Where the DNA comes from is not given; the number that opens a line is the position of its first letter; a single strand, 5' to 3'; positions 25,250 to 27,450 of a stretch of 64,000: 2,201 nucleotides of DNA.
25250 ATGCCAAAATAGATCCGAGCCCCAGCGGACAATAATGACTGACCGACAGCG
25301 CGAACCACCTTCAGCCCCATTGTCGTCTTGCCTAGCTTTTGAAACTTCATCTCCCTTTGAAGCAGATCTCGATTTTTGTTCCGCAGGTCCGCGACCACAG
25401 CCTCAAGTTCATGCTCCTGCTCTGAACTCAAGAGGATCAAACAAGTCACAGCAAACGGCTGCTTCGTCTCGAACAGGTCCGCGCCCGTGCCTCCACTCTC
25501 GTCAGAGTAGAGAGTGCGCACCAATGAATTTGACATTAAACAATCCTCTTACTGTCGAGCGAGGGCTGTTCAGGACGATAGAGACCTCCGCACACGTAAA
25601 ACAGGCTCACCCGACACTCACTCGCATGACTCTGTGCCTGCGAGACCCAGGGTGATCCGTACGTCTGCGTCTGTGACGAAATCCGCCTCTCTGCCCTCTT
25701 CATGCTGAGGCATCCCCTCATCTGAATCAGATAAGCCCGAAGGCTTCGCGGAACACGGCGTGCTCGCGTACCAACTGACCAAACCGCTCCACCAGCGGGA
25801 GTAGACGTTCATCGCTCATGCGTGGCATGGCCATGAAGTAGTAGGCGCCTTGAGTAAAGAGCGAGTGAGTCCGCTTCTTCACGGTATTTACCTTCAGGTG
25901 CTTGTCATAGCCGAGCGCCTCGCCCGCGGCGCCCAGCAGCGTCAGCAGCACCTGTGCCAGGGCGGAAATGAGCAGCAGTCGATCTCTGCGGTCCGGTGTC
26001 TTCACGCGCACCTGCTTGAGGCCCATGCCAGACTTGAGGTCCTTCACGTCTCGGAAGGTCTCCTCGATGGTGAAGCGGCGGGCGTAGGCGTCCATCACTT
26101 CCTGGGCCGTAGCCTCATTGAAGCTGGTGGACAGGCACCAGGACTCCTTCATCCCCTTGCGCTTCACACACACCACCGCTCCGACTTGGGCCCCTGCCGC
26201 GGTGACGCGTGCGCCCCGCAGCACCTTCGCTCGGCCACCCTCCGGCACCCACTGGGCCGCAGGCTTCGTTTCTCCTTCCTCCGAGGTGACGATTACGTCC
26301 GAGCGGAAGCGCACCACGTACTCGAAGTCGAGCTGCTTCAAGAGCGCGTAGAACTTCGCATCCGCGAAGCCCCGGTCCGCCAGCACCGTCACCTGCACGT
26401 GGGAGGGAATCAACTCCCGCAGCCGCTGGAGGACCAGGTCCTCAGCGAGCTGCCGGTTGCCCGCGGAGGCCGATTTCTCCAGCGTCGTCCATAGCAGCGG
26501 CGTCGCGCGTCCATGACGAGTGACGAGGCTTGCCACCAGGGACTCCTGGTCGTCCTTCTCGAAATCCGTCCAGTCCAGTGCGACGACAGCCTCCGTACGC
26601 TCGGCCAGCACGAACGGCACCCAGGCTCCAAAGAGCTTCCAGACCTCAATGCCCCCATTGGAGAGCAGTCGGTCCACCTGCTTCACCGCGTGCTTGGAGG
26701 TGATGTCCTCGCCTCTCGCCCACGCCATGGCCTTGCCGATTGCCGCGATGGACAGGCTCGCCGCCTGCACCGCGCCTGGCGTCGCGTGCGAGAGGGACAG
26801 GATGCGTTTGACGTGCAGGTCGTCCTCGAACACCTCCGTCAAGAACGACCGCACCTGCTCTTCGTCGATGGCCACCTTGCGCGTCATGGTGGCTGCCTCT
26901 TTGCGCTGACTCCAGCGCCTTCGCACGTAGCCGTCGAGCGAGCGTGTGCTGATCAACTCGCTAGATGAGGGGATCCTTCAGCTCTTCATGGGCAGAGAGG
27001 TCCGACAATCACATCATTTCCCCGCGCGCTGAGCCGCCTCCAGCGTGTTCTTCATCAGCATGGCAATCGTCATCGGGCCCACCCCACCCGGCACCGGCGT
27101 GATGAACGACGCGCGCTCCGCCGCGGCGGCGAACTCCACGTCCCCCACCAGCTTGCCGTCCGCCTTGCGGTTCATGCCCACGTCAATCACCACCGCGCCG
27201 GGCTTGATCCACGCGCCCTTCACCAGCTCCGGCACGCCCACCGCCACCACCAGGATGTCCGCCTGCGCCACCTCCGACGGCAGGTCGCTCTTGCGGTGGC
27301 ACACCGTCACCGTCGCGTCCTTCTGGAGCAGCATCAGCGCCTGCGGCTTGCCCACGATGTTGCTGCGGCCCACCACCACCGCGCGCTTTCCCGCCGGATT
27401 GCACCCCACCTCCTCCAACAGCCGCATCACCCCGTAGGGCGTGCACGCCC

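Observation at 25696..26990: Intact IS4-family element with recognisable inverted repeats and 9-bp target-site duplication (recent transposition)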

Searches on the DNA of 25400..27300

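Call 40: search_rna_families(source=window, start=25400, end=27300, threshold=evalue, max_evalue=10)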
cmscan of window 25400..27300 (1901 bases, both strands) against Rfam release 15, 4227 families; matches with E-value up to 10: 4.
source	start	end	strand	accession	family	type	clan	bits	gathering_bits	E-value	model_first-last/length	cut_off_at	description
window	26418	26489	-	RF04201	MIR7510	Gene; miRNA;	-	18.4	93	2.8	1-79/79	no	MIR7510 microRNA precursor family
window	27056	27120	-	RF01804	Lambda_thermo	Cis-reg; thermoregulator;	-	17.2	50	1.3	1-59/59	no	Lambda phage CIII thermoregulator element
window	25400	25455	-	RF00824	mir-50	Gene; miRNA;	CL00089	17.2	43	2.9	1-55/75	3'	mir-50 microRNA precursor family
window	27271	27290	-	RF01149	sR10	Gene; snRNA; snoRNA; CD-box;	-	11.9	45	6.9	35-54/54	no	Small nucleolar RNA sR10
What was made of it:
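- On IS10 (the element itself): No Rfam match to any IS10-type RNA at E <= 10 (call 40).
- Closest known: IS10 / IS10A. Different: No RNA-OUT match in Rfam (call 40).
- Tried and rejected: The Rfam scan for an IS10-like antisense RNA gave only chance-level hits (call 40).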
